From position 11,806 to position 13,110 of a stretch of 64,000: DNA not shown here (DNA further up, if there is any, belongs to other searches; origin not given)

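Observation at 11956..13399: Inverted split NtrC: AAA+/HTH activator gene followed by a translationally coupled stand-alone receiver gene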

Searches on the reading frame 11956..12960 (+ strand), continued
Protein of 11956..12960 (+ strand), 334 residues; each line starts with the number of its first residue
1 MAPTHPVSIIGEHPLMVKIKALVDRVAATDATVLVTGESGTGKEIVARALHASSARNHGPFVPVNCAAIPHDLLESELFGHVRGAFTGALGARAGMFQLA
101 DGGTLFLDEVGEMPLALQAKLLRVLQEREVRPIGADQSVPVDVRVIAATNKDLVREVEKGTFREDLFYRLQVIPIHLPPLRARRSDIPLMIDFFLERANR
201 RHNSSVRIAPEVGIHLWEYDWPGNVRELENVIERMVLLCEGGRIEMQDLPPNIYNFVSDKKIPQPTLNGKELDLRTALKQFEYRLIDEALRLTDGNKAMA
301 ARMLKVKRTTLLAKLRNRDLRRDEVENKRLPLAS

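Call 67: search_protein_families(library=pfam, proteins=[L007:4329-5291:-, L007:3641-3943:-], max_evalue=0.01)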
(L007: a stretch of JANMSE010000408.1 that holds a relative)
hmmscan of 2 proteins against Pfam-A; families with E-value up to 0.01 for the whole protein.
L007:4329-5291:- (320 aa): 4 families
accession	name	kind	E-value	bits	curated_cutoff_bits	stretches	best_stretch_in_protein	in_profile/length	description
PF04545.22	Sigma70_r4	-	1.4e-17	63.4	24.1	1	260-308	2-50/50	Sigma-70, region 4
PF04542.20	Sigma70_r2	-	6.5e-10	39.1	24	1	93-159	4-70/71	Sigma-70 region 2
PF08281.18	Sigma70_r4_2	-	7.6e-09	35.5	25.7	1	255-295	3-43/54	Sigma-70, region 4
PF04539.22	Sigma70_r3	-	3.4e-05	24.3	25.3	1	170-220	5-55/78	Sigma-70 region 3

L007:3641-3943:- (100 aa): 1 family
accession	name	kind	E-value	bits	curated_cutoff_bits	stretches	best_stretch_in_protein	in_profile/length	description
PF04316.19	FlgM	-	6.3e-07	30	25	1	42-72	25-55/55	Anti-sigma-28 factor, FlgM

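Call 71: search_solved_structures(query=window:11956-12957:+, max_evalue=1e-40)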
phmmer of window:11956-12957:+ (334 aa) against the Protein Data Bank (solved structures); distinct sequences matched with E-value up to 1e-40: 35.
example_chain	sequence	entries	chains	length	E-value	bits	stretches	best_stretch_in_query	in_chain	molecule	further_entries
8p53_C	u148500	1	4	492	3.7e-88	299.4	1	8-277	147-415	Transcriptional regulator FleQ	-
5exx_A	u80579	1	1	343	9.9e-88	298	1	8-277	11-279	Transcriptional regulator FleQ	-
1ojl_A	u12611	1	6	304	1.4e-84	287.6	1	9-316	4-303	TRANSCRIPTIONAL REGULATORY PROTEIN ZRAR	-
6jdi_A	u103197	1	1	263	1.1e-83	284.7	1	8-256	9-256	Nitrogen assimilation regulatory protein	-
6j7e_A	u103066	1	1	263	5.4e-83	282.4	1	8-256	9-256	Nitrogen assimilation regulatory protein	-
7ejw_C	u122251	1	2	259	8.6e-83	281.7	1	8-252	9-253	Transcriptional regulator FleQ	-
5exp_A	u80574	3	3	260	8.7e-83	281.7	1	8-252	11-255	Transcriptional regulator FleQ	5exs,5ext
6jdl_A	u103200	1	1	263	1.4e-82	281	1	8-256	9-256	Nitrogen assimilation regulatory protein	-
8pb9_D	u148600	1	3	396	3.2e-82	279.8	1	8-252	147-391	Transcriptional regulator FleQ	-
26jl_A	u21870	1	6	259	3.7e-79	269.8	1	10-252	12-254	Flagellar regulatory protein A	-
3dzd_A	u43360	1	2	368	7.3e-79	268.8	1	3-243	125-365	Transcriptional regulator (NtrC family)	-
9qq6_C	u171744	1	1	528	4.2e-78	266.3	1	9-247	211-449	Nif-specific regulatory protein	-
4qhs_A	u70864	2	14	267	6.2e-72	246.1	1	16-247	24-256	Flagellar regulatory protein C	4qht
6lua_A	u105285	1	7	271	4.5e-71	243.2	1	16-247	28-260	Flagellar regulatory protein C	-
6luf_A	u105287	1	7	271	1.2e-70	241.9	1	16-247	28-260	Flagellar regulatory protein C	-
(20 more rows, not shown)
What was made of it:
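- Closest known: FleQ/FlrA with FleN. Same: FleQ is the best solved-structure match (299 bits, call 71).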
